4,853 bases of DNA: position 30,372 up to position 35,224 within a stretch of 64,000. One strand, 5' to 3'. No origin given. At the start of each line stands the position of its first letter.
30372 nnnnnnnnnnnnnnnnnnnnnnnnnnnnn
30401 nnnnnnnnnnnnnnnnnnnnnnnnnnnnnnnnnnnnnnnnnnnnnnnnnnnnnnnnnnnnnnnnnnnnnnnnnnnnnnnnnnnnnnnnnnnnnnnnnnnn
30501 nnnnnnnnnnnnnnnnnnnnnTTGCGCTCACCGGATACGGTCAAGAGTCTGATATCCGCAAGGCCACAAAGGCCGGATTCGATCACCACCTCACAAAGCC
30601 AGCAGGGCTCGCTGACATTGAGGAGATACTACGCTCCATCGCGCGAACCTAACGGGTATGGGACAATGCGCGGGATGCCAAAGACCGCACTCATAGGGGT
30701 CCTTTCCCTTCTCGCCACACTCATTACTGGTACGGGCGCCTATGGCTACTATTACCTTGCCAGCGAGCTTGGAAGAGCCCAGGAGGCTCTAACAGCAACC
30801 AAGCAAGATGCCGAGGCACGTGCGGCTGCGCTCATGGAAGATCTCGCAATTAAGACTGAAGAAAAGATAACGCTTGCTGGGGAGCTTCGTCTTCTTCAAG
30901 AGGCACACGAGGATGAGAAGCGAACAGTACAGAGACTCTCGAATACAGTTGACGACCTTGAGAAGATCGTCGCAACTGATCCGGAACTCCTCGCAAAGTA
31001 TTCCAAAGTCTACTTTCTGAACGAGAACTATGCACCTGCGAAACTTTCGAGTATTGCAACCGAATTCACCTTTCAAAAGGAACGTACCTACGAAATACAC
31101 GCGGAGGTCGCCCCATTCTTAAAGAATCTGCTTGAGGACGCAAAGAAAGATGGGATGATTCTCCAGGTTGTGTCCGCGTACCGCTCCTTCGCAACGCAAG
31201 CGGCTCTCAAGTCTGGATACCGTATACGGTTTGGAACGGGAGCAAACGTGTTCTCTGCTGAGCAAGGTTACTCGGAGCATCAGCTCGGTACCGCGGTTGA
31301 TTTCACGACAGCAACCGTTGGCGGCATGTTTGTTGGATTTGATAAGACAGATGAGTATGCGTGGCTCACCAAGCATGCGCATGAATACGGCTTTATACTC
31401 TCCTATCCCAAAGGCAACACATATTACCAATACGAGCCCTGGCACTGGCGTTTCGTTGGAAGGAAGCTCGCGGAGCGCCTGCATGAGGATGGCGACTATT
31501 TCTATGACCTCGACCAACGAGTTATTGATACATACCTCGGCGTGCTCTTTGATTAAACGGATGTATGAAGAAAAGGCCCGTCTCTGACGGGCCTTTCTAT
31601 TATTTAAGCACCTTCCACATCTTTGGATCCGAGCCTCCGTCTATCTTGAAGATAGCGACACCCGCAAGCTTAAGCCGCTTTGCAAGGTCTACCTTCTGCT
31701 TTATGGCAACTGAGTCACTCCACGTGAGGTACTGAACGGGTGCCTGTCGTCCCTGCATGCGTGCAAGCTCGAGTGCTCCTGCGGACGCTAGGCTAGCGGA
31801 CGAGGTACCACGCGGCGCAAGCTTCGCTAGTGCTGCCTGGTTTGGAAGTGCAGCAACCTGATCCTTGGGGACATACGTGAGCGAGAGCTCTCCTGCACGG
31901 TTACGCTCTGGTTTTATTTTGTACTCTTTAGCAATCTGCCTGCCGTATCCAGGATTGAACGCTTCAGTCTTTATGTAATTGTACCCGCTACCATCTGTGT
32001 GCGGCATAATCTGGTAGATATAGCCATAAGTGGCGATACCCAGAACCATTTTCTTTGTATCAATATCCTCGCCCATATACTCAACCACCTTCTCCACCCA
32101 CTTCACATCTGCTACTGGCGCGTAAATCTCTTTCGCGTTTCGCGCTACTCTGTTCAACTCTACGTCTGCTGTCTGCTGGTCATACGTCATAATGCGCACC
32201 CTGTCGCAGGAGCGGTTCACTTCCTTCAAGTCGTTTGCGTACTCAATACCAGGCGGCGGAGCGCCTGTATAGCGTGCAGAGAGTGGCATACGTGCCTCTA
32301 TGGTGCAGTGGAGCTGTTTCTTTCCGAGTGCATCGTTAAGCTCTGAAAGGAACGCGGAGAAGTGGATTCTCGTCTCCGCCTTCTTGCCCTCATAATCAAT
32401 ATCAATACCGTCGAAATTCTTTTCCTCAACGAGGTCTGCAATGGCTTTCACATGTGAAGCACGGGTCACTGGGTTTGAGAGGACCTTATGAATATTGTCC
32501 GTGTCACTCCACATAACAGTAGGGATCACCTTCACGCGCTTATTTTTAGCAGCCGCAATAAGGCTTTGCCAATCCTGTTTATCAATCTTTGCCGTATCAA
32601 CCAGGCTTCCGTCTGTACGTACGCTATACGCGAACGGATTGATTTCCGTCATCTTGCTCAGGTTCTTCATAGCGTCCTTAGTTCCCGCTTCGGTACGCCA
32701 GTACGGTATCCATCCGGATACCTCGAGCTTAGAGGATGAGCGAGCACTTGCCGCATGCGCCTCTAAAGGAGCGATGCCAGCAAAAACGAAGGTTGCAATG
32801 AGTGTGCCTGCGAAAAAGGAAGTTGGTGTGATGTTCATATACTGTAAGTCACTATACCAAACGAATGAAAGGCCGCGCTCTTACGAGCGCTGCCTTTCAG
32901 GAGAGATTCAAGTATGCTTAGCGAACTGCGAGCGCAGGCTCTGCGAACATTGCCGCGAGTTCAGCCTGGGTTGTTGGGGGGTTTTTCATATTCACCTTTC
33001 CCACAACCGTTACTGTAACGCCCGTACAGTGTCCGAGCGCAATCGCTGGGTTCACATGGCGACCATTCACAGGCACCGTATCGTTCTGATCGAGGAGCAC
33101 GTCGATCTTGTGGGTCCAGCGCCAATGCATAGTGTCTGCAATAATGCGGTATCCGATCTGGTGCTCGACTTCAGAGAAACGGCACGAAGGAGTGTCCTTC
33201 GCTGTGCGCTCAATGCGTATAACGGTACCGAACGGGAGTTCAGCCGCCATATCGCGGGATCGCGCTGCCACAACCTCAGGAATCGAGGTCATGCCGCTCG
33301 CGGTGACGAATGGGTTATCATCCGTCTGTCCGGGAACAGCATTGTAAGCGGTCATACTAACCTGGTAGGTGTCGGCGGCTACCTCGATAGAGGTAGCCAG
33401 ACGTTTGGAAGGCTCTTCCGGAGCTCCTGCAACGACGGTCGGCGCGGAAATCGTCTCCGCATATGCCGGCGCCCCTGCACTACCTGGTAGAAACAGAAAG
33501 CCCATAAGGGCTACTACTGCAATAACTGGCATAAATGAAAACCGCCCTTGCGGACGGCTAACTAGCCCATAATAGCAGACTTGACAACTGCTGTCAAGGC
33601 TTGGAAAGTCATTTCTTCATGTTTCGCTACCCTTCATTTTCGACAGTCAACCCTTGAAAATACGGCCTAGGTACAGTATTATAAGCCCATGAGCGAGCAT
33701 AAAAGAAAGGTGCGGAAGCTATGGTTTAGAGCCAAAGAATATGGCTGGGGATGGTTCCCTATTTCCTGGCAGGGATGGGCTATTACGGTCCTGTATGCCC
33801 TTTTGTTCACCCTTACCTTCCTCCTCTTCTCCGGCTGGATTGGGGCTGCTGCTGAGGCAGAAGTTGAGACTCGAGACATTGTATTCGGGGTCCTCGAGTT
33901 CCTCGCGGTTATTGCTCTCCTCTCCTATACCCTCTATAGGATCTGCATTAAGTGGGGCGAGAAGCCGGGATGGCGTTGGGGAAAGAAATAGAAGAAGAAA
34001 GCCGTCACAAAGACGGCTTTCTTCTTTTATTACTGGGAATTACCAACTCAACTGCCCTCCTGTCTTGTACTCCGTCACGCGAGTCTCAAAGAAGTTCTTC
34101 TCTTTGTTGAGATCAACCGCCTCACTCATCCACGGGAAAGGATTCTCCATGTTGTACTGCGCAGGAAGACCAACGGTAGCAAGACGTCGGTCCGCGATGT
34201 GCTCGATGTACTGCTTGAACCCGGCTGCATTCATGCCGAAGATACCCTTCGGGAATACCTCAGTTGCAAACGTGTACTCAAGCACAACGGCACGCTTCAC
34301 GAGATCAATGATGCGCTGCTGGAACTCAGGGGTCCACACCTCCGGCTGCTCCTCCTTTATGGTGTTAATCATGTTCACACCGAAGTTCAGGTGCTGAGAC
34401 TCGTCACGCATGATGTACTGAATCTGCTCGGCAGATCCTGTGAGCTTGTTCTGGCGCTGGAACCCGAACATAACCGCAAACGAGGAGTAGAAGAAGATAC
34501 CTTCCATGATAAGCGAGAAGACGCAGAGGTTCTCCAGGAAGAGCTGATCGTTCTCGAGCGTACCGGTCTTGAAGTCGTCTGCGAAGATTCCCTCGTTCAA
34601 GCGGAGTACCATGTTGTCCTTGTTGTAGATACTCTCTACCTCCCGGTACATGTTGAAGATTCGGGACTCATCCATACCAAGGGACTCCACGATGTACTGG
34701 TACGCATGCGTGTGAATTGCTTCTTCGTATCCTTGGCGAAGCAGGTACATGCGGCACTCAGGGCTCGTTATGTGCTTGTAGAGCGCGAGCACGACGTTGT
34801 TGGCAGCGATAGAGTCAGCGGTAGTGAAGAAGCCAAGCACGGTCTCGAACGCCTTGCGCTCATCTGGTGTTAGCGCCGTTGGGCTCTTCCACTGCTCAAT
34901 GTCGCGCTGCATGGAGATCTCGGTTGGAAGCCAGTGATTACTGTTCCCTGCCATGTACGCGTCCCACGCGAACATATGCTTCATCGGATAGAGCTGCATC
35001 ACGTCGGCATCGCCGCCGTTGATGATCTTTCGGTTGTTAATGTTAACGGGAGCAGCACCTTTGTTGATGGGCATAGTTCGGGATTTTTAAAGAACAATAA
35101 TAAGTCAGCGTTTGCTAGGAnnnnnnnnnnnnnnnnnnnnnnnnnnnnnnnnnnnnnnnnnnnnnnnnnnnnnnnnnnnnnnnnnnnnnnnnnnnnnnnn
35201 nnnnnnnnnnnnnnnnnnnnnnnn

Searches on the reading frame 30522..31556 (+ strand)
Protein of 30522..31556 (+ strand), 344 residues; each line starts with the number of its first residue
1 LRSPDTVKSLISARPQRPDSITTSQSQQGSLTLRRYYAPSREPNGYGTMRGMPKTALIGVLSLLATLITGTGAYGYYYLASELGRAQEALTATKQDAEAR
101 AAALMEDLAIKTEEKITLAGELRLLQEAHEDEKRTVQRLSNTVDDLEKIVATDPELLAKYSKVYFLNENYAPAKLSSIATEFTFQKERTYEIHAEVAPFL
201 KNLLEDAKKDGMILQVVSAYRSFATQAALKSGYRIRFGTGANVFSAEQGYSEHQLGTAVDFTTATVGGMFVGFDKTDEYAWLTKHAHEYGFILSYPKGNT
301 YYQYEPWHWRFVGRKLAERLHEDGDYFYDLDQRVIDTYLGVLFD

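Call 8: search_protein_families(library=pfam, proteins=[window:30522-31556:+])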
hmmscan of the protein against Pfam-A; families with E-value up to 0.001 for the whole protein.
window:30522-31556:+ (344 aa): 1 family
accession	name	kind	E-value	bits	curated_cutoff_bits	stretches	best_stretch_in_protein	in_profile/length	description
PF02557.22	VanY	-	1e-33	116.4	25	1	191-313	3-131/132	D-alanyl-D-alanine carboxypeptidase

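Call 45: search_protein_families(library=ncbifam, proteins=[window:30522-31556:+], max_evalue=0.00001)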
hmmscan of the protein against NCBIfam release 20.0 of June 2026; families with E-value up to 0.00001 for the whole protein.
window:30522-31556:+ (344 aa): 5 families
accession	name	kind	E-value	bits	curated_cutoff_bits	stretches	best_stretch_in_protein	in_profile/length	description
NF041194.1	LD_carboxy_LdcB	exception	1.2e-18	67.7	275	1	198-318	40-161/180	LD-carboxypeptidase LdcB/DacB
NF000472.1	vanY_AFMPt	exception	5.1e-17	61.9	425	1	192-315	98-213/283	VanY-A/VanY-F/VanY-M family D-Ala-D-Ala carboxypeptidase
NF000380.1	vanXY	equivalog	7.6e-17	61.4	250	1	183-316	24-161/179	D,D-carboxypeptidase/D,D-dipeptidase VanXY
NF000473.1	vanY_BG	exception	8e-13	48.4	400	1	191-324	126-264/274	VanY-B/VanY-G family D-Ala-D-Ala carboxypeptidase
NF000149.1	vanXY_G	exception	3.1e-07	29.8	500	1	193-338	47-196/254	D-Ala-D-Ala dipeptidase/D-Ala-D-Ala carboxypeptidase VanXY-G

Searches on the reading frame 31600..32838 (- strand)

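Call 25: search_protein_families(library=pfam, proteins=[window:31600-32838:-], max_evalue=0.01)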
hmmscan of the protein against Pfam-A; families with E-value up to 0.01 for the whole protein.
window:31600-32838:- (412 aa): 2 families
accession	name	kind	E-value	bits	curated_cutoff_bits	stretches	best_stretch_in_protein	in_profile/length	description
PF00704.34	Glyco_hydro_18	-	2.3e-30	106.8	29.6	1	45-400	4-315/317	Glycosyl hydrolases family 18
PF23916.1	TIM-barrel_EndoS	-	0.0013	18.9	27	1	95-175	53-136/238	Endo-beta-N-acetylglucosaminidase EndoS TIM-barrel domain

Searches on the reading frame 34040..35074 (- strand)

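Call 25: search_protein_families(library=pfam, proteins=[window:34040-35074:-], max_evalue=0.01)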
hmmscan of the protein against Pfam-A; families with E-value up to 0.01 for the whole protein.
window:34040-35074:- (344 aa): 1 family
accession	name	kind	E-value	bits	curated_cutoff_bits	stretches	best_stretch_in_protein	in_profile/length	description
PF00268.27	Ribonuc_red_sm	-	1.4e-86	290.8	33.6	1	26-312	2-281/281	Ribonucleotide reductase, small chain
